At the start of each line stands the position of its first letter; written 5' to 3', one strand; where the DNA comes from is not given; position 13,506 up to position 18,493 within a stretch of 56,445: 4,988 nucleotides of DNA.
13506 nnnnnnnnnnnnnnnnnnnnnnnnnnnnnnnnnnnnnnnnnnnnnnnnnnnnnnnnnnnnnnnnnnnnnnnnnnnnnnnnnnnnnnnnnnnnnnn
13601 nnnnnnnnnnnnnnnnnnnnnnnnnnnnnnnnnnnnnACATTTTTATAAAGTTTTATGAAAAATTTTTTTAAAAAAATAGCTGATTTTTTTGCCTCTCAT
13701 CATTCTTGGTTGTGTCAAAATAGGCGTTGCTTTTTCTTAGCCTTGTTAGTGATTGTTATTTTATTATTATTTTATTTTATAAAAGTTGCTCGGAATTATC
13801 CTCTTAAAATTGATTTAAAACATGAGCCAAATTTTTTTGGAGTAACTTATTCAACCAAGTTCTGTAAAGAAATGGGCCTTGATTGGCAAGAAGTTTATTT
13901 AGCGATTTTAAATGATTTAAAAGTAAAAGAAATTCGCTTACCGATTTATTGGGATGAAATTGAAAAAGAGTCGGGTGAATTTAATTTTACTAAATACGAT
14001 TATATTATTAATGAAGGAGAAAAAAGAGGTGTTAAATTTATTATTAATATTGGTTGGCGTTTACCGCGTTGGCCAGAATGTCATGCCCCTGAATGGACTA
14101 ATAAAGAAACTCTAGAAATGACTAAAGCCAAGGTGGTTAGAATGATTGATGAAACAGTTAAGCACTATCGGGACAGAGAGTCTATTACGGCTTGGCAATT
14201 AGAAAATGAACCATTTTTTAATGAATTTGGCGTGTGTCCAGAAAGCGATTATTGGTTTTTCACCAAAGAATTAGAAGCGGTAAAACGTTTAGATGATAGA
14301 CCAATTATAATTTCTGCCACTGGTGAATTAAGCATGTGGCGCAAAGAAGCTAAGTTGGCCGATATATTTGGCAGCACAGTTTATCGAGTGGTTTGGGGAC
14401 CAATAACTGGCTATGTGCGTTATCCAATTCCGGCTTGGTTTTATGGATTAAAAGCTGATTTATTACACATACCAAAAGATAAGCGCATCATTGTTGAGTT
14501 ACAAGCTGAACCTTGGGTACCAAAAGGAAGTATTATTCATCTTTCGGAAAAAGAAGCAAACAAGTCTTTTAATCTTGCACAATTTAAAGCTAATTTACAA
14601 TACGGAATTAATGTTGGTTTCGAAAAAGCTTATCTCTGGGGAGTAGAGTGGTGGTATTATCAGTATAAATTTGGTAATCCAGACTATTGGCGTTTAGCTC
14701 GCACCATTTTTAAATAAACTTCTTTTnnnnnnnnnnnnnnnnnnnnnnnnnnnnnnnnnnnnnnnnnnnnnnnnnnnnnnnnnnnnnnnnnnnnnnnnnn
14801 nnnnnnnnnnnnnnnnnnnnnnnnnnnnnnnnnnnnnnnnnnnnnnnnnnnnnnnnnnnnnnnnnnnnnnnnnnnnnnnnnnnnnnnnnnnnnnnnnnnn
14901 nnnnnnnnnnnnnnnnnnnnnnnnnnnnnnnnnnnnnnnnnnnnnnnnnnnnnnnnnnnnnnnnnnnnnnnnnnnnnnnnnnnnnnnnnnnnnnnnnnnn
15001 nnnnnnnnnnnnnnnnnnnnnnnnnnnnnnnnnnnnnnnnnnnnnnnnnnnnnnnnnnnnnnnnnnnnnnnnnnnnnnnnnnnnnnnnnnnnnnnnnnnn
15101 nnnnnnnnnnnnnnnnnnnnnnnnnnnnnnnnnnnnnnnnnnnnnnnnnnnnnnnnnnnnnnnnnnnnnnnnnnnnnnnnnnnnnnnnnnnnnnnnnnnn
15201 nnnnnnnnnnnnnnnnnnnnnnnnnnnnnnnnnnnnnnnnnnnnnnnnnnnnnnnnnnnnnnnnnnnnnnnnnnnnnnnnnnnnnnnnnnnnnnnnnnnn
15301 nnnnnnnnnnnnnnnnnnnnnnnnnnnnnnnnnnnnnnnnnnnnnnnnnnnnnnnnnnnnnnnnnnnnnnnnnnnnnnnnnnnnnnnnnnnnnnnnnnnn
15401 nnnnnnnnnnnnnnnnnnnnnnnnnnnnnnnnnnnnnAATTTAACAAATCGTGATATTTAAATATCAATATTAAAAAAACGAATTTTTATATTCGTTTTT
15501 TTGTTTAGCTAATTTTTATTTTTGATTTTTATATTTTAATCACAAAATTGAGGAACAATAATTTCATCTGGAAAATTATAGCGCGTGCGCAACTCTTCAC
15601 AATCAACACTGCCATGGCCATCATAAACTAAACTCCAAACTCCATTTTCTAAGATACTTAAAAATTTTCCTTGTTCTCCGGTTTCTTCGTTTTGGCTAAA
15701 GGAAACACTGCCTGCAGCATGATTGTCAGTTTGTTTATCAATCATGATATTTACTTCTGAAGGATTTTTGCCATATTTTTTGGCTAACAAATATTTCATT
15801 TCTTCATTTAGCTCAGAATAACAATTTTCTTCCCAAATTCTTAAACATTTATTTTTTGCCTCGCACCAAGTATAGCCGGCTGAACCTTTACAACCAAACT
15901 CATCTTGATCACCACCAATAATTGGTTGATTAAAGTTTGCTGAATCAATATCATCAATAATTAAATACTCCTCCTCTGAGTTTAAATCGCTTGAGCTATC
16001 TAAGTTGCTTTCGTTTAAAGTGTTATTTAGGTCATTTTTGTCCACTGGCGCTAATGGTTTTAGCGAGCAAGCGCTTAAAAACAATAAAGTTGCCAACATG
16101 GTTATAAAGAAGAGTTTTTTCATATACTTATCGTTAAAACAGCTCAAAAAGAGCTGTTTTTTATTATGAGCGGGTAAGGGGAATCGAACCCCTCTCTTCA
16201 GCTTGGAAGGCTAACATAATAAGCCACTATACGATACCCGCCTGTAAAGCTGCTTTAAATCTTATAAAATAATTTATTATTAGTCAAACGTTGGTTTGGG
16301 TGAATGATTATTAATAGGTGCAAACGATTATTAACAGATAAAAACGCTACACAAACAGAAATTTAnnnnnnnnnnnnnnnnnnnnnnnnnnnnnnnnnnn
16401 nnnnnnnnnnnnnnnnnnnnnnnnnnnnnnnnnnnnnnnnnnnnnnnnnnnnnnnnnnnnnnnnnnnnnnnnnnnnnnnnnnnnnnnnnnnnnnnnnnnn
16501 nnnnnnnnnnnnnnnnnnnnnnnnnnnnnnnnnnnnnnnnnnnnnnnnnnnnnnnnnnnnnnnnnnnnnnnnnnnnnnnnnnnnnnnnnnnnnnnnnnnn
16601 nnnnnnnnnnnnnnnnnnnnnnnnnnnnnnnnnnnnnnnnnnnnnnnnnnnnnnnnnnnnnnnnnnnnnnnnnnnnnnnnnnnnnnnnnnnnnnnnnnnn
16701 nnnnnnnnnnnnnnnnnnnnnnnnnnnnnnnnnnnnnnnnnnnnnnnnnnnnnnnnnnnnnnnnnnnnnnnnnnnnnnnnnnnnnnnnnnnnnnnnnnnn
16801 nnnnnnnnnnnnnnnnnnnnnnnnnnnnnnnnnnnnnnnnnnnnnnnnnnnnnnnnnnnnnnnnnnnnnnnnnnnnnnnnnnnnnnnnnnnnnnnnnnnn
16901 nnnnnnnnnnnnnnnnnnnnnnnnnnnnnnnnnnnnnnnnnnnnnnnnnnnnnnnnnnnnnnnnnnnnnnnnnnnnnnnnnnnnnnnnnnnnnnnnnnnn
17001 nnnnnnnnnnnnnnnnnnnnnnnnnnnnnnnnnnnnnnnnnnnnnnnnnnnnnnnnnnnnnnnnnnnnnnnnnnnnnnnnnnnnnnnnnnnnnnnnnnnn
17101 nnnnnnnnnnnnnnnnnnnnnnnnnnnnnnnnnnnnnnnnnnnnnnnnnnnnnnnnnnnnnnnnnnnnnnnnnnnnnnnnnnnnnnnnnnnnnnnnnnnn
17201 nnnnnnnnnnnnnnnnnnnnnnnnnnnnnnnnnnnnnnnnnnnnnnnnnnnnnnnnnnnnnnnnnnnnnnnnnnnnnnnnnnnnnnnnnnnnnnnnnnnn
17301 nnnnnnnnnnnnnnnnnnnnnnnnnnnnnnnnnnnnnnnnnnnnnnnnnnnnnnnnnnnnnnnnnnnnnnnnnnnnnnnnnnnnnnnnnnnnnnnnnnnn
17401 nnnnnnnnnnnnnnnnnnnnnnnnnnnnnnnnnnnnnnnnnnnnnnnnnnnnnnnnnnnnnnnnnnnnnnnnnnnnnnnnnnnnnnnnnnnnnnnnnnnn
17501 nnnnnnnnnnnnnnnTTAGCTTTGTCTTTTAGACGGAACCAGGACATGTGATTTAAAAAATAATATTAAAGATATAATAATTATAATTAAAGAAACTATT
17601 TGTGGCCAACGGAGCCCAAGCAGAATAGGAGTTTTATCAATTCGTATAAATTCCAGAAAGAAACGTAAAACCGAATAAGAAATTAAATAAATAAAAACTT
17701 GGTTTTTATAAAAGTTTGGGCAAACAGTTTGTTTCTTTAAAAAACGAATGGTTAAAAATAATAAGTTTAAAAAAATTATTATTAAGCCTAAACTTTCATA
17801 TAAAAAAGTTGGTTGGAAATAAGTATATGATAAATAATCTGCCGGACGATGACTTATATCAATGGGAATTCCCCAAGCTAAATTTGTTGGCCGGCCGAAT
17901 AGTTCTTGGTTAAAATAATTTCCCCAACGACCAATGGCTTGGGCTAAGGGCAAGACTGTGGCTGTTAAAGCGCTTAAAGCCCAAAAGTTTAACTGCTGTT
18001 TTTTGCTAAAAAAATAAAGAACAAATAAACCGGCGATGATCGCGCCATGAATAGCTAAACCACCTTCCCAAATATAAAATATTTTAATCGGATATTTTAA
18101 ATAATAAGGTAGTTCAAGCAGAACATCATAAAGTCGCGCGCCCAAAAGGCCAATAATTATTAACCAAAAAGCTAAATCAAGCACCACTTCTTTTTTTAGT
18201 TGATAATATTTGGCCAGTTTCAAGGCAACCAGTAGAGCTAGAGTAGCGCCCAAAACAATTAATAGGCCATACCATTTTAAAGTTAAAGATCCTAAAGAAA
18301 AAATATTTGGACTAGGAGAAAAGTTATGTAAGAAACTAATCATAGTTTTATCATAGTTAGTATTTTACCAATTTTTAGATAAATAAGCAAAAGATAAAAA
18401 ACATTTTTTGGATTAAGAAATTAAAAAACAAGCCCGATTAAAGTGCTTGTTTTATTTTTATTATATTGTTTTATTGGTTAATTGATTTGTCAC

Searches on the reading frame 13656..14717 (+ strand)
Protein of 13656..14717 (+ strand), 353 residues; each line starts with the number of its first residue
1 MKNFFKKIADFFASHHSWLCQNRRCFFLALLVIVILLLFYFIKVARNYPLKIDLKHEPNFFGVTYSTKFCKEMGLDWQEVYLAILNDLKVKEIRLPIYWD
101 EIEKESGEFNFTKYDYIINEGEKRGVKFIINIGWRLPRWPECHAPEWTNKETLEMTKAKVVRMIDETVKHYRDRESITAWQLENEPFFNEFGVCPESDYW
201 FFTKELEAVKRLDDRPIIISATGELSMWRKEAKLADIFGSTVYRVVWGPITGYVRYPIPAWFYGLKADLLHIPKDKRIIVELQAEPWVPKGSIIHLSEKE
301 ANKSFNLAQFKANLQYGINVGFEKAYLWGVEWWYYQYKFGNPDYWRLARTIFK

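Call 9: search_protein_families(library=pfam, proteins=[window:13656-14717:+], max_evalue=0.001)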
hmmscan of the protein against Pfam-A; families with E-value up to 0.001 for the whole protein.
window:13656-14717:+ (353 aa): 3 families
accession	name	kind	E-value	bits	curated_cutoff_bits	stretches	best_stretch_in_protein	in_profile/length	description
PF00150.24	Cellulase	-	1.6e-06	28.2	23.5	1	78-190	23-134/272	Cellulase (glycosyl hydrolase family 5)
PF02449.21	Glyco_hydro_42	-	5.2e-05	23.2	21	0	86-188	20-140/376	Beta-galactosidase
PF00331.26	Glyco_hydro_10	-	5.4e-05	23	22.1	1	99-190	47-133/311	Glycosyl hydrolase family 10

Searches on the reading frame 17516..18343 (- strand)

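Call 10: search_protein_families(library=pfam, proteins=[window:17516-18343:-], max_evalue=0.001)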
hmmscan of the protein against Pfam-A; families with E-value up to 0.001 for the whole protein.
window:17516-18343:- (275 aa): 1 family
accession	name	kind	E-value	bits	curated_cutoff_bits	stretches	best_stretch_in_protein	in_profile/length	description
PF01790.23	LGT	-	1.8e-67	227.6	24.9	1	12-263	1-239/240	Prolipoprotein diacylglyceryl transferase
